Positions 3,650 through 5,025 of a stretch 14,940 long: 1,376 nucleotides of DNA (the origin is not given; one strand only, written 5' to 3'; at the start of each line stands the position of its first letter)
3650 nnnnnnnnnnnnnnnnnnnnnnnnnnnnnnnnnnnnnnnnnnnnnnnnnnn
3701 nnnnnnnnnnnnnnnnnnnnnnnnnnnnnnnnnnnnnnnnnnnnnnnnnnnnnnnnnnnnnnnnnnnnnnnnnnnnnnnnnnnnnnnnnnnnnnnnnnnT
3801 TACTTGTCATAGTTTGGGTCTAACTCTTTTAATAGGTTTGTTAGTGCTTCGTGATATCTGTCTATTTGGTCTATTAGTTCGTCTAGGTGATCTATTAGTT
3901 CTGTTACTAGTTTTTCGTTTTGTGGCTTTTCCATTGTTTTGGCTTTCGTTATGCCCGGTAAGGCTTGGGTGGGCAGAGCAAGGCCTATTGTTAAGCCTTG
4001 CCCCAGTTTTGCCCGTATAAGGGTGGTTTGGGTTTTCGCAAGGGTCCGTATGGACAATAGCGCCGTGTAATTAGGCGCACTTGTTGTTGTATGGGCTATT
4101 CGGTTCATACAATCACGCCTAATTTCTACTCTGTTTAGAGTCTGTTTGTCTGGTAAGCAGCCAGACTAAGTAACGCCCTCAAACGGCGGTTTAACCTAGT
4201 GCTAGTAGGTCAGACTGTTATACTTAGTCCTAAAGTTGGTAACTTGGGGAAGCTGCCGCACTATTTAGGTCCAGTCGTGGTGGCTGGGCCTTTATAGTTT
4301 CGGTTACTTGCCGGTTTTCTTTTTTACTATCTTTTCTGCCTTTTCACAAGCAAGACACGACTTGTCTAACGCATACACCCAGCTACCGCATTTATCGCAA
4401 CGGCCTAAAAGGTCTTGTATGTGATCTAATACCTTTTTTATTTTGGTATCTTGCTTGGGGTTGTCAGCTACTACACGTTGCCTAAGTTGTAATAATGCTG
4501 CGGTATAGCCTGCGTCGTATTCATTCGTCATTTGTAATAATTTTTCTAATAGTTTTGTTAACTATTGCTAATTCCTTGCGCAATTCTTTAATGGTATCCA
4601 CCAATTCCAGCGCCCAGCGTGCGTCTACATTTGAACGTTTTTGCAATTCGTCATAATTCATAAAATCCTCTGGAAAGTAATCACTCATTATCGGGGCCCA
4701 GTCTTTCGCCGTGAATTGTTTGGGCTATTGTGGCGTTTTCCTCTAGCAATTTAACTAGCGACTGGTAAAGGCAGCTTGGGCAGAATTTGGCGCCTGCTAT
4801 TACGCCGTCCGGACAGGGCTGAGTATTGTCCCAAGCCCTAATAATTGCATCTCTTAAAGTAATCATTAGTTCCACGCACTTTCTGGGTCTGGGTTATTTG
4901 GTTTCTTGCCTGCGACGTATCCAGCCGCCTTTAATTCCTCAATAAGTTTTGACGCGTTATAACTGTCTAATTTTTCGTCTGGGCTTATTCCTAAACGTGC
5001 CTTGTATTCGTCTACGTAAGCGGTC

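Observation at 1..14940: Complete, self-closing 14.8-kb tailed-phage genome with every gene on one strand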

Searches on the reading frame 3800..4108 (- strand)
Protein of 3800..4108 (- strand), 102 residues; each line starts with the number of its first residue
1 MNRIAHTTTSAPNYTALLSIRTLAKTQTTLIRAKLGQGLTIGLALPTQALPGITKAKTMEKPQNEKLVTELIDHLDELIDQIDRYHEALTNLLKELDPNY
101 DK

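Call 5: search_protein_families(library=pfam, max_evalue=0.01, proteins=[window:3800-4108:-])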
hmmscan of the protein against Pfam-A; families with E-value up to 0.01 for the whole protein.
window:3800-4108:- (102 aa): 0 families

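Call 7: search_protein_families(library=phrogs, max_evalue=0.001, proteins=[window:3800-4108:-])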
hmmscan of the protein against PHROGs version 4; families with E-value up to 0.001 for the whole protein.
window:3800-4108:- (102 aa): 0 families

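Call 40: search_protein_families(library=pfam, max_evalue=1, proteins=[window:3800-4108:-])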
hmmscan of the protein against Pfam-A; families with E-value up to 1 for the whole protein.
window:3800-4108:- (102 aa): 2 families
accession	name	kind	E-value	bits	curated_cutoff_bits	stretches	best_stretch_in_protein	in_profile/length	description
PF05634.16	APO_RNA-bind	-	0.12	12.2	25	1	55-96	51-92/200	APO RNA-binding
PF13729.12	TraF_2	-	0.23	11.1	25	1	68-95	32-59/264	F plasmid transfer operon, TraF, protein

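Call 63: search_protein_families(library=ncbifam, max_evalue=0.1, proteins=[window:3800-4108:-])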
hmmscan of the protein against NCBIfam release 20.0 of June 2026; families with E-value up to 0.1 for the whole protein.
window:3800-4108:- (102 aa): 2 families
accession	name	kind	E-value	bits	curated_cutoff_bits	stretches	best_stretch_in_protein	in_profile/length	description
NF045650.1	CD1247_Nterm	equivalog_domain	0.0068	17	30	1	57-92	16-51/70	CD1247 N-terminal domain-containing protein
NF033542.1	transpos_IS110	equivalog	0.023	13.8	140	1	29-97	169-215/343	IS110 family RNA-guided transposase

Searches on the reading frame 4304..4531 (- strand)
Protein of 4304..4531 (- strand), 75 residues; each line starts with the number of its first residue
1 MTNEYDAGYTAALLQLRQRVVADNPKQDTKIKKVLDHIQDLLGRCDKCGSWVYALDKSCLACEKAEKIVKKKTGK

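Call 8: search_protein_families(library=phrogs, max_evalue=0.001, proteins=[window:4304-4531:-])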
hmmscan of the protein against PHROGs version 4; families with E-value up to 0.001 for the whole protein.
window:4304-4531:- (75 aa): 0 families

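Call 40: search_protein_families(library=pfam, max_evalue=1, proteins=[window:4304-4531:-])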
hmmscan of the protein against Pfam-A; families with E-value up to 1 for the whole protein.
window:4304-4531:- (75 aa): 6 families
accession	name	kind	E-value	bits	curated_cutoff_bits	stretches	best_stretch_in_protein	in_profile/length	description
PF12172.15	zf-ChsH2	-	0.007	16.6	23.2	1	42-63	11-32/37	ChsH2, rubredoxin-like zinc ribbon domain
PF18073.7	Zn_ribbon_LapB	-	0.082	13.1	25.7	1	40-51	12-23/28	Rubredoxin metal binding domain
PF06603.16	UpxZ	-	0.096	13.4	21.2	1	2-44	47-89/105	UpxZ family of transcription anti-terminator antagonists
PF25178.1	Beta-prop_WDR41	-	0.11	11.6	50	1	22-75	381-434/440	WDR41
PF13248.11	Zn_ribbon_3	-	0.14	12.2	27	1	44-64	4-24/26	zinc-ribbon domain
PF20084.4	TrbK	-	0.17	12.4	23.9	1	10-61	20-72/102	Conjugative transfer region protein TrbK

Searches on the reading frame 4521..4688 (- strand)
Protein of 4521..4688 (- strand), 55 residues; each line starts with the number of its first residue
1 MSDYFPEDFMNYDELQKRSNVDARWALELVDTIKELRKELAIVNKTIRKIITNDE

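Call 8: search_protein_families(library=phrogs, max_evalue=0.001, proteins=[window:4521-4688:-])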
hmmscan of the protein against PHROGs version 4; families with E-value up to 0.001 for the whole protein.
window:4521-4688:- (55 aa): 0 families

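Call 40: search_protein_families(library=pfam, max_evalue=1, proteins=[window:4521-4688:-])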
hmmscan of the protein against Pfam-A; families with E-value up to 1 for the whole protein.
window:4521-4688:- (55 aa): 1 family
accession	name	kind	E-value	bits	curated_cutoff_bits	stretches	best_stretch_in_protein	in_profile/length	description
PF08280.17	HTH_Mga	-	0.082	13.3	23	1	32-53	21-42/59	M protein trans-acting positive regulator (MGA) HTH domain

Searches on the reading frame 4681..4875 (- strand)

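Call 8: search_protein_families(library=phrogs, max_evalue=0.001, proteins=[window:4681-4875:-])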
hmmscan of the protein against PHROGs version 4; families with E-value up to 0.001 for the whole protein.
window:4681-4875:- (64 aa): 0 families

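Call 40: search_protein_families(library=pfam, max_evalue=1, proteins=[window:4681-4875:-])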
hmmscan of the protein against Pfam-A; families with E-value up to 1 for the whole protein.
window:4681-4875:- (64 aa): 1 family
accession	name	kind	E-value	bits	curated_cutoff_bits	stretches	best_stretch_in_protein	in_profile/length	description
PF13240.11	Zn_Ribbon_1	-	0.074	13.3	25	1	27-35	11-19/23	zinc-ribbon domain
